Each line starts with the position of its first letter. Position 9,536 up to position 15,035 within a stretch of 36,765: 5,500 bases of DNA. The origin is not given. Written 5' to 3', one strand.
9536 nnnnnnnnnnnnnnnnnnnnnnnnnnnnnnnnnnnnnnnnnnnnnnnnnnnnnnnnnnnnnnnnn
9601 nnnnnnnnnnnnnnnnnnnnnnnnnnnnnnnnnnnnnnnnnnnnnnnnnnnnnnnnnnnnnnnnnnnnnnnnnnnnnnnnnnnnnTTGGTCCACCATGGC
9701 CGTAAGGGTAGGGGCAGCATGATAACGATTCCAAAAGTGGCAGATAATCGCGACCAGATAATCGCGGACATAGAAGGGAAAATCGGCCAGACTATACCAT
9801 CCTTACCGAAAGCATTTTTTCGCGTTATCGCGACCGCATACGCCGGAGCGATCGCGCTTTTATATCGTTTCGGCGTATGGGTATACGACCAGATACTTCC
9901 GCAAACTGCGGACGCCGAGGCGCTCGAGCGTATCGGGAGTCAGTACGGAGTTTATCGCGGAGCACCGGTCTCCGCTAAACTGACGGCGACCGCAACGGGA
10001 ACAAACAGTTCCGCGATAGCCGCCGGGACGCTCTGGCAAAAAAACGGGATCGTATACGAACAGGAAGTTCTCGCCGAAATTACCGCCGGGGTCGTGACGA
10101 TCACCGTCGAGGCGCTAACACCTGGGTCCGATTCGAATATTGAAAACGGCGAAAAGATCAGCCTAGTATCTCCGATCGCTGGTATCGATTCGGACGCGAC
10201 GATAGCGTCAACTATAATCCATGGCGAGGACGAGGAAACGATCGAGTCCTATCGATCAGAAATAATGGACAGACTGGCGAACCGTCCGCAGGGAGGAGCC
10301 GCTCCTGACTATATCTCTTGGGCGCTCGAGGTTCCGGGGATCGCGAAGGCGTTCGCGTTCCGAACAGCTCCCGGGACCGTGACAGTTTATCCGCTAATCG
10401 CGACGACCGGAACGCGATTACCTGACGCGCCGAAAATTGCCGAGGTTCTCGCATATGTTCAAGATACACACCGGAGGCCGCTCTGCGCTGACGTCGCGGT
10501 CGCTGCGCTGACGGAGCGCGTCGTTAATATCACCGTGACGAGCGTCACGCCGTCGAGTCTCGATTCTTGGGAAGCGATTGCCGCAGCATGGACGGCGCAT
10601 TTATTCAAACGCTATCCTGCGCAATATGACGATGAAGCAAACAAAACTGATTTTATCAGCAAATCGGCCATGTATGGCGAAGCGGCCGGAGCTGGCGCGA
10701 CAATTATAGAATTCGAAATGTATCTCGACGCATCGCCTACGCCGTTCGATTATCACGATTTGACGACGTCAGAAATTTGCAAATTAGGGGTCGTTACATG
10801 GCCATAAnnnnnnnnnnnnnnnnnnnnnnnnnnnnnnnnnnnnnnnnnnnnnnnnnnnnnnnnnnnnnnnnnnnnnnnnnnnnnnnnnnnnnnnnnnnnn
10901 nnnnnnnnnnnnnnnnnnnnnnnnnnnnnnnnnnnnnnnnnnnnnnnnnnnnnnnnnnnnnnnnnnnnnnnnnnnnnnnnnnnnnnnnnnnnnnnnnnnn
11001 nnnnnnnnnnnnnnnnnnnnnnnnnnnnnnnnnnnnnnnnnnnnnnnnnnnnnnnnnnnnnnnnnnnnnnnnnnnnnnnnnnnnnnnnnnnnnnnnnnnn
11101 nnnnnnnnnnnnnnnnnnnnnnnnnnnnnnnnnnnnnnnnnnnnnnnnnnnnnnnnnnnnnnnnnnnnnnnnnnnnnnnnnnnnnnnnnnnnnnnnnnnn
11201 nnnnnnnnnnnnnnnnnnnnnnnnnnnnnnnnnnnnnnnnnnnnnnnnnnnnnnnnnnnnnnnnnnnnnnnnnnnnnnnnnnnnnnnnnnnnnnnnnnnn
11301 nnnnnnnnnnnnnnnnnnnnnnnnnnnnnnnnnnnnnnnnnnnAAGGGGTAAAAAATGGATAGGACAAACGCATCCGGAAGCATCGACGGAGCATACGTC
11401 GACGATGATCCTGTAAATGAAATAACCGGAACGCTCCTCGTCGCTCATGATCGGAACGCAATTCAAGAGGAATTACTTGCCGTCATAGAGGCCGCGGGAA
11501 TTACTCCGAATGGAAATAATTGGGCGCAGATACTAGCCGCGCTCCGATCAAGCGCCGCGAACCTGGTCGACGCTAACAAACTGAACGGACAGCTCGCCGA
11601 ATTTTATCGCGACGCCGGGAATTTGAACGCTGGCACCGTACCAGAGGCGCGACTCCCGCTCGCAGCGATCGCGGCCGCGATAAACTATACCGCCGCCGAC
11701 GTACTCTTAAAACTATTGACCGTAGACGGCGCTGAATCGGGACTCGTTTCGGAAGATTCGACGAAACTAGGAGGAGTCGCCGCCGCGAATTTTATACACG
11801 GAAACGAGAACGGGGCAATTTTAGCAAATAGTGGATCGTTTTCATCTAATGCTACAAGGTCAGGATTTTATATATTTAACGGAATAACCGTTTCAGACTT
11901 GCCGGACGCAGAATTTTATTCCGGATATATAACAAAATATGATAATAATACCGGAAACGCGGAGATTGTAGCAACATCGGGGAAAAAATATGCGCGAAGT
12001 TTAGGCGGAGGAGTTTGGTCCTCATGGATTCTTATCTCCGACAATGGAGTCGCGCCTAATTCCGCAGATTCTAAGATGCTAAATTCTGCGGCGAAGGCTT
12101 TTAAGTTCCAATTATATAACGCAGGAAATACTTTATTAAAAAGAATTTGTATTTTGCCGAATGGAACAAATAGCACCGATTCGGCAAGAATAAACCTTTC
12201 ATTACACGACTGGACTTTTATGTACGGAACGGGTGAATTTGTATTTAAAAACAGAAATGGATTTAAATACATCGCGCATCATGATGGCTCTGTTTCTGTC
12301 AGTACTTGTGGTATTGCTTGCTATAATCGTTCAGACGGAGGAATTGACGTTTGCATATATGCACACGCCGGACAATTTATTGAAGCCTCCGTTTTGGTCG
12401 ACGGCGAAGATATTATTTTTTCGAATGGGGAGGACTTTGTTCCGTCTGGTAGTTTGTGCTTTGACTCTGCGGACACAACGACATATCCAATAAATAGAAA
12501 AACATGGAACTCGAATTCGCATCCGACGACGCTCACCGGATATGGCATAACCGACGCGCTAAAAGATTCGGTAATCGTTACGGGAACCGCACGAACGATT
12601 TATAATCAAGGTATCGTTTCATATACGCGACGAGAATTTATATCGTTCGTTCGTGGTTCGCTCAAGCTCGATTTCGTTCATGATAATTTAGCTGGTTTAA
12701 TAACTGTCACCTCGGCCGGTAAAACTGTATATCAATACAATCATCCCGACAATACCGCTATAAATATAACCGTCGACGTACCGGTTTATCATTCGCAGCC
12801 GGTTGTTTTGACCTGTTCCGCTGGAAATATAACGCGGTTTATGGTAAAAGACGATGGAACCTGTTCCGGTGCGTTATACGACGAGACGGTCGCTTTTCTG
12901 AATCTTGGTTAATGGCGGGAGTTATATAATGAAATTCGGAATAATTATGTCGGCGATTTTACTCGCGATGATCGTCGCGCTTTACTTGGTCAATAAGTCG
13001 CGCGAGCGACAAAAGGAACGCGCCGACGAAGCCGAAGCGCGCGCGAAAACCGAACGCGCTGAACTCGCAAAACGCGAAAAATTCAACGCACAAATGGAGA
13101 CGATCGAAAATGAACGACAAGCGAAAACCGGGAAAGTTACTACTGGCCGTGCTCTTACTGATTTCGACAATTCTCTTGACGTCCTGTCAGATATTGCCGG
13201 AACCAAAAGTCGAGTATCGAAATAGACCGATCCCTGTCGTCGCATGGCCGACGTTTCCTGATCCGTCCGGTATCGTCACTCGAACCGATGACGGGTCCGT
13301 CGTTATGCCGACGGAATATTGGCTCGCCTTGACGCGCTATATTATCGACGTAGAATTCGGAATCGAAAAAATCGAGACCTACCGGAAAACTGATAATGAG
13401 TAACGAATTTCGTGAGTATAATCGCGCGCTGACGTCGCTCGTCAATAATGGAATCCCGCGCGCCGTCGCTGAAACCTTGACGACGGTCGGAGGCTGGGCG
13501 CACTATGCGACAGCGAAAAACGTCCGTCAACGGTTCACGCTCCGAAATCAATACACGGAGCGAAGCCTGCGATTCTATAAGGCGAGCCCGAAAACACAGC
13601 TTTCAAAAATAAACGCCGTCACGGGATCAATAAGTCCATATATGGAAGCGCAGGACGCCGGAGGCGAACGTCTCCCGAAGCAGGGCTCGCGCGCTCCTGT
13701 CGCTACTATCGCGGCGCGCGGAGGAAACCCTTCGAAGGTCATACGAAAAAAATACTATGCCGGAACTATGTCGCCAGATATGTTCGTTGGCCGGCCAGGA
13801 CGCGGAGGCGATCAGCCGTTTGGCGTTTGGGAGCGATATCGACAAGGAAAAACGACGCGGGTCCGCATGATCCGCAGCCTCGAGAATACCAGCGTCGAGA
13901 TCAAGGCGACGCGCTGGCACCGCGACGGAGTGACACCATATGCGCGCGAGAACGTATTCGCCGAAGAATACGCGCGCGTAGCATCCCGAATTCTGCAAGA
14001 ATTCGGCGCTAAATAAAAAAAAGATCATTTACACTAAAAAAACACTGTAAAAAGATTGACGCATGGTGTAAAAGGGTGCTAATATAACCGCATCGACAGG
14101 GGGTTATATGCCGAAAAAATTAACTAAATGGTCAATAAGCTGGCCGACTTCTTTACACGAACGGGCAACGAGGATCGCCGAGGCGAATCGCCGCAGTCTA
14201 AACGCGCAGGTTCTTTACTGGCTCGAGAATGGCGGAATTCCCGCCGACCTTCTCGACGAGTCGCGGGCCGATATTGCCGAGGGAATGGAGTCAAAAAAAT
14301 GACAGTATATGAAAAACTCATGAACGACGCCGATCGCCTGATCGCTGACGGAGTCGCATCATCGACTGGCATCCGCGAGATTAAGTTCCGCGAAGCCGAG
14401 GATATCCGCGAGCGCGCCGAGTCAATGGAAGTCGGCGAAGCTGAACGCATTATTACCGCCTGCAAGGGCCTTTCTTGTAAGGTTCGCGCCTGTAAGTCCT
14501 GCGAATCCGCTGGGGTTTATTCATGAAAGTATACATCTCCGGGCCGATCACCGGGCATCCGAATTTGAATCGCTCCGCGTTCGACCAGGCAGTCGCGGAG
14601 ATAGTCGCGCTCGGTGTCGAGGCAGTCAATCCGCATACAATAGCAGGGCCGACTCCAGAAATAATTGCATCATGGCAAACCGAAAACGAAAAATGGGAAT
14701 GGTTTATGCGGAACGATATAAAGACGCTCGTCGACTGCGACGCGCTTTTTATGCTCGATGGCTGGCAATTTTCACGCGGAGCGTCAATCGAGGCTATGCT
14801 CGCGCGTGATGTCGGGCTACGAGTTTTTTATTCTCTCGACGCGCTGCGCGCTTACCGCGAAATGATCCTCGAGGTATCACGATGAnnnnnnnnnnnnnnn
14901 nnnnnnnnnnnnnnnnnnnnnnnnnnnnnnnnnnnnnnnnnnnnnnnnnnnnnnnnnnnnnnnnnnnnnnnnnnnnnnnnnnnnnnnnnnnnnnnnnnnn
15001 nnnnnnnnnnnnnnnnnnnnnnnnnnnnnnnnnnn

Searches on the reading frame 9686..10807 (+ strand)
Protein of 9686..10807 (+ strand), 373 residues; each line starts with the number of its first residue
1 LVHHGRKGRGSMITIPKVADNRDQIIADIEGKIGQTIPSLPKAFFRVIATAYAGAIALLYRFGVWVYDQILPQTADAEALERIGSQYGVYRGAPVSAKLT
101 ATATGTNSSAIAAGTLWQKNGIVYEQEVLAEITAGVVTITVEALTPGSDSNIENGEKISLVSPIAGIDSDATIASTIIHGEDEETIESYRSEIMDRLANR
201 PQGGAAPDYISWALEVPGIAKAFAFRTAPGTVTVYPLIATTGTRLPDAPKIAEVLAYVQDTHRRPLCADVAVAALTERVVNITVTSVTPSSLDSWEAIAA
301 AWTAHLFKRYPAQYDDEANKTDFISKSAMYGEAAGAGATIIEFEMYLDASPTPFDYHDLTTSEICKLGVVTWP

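Call 25: search_protein_families(library=phrogs, proteins=[window:9686-10807:+], max_evalue=0.00001)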
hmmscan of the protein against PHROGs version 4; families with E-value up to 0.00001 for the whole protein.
window:9686-10807:+ (373 aa): 3 families
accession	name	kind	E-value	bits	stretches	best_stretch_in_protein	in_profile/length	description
phrog_6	-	tail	5.3e-50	171.6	1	12-304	66-346/548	baseplate wedge subunit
phrog_2103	-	tail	6.3e-22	78.8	1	22-171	12-161/162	baseplate protein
phrog_1608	-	tail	2.3e-20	73.9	1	179-289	3-111/192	tail protein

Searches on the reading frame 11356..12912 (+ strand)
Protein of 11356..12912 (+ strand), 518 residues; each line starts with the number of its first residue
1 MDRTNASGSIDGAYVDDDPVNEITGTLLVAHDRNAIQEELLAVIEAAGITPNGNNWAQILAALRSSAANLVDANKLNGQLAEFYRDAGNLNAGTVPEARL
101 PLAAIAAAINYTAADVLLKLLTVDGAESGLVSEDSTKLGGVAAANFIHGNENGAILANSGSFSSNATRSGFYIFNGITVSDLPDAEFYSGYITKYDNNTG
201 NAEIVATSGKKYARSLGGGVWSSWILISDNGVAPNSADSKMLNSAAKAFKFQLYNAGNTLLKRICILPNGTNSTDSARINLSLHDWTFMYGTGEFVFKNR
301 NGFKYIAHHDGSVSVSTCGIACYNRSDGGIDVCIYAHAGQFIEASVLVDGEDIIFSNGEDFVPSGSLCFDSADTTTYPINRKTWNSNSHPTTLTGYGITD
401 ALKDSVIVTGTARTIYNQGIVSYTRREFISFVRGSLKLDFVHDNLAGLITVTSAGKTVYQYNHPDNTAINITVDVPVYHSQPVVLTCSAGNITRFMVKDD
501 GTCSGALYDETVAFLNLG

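Call 25: search_protein_families(library=phrogs, proteins=[window:11356-12912:+], max_evalue=0.00001)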
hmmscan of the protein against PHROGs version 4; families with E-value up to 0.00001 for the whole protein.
window:11356-12912:+ (518 aa): 4 families
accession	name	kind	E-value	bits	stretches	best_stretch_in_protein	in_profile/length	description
phrog_17588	-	unknown function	8.1e-12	46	1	6-107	9-104/332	-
phrog_17105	-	unknown function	2.2e-11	44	1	7-83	10-86/528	-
phrog_1858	-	tail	1.7e-09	37.2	1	5-109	12-90/1018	tail fiber protein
phrog_16867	-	unknown function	7.8e-09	35.6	1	7-69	10-72/631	-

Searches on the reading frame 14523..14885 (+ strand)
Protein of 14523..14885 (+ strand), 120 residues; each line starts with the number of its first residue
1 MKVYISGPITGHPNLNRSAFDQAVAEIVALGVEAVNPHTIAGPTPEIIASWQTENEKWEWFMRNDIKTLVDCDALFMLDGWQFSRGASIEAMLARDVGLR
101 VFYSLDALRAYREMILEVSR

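Call 74: search_protein_families(library=pfam, proteins=[window:14523-14885:+], max_evalue=0.001)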
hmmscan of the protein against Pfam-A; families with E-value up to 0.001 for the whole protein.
window:14523-14885:+ (120 aa): 2 families
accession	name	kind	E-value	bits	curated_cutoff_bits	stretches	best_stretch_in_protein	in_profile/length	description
PF14359.12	DUF4406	-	3.4e-24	85.5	22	1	1-103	1-91/91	Domain of unknown function (DUF4406)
PF05014.21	Nuc_deoxyrib_tr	-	3.9e-05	24.2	28.8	1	3-106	1-98/117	Nucleoside 2-deoxyribosyltransferase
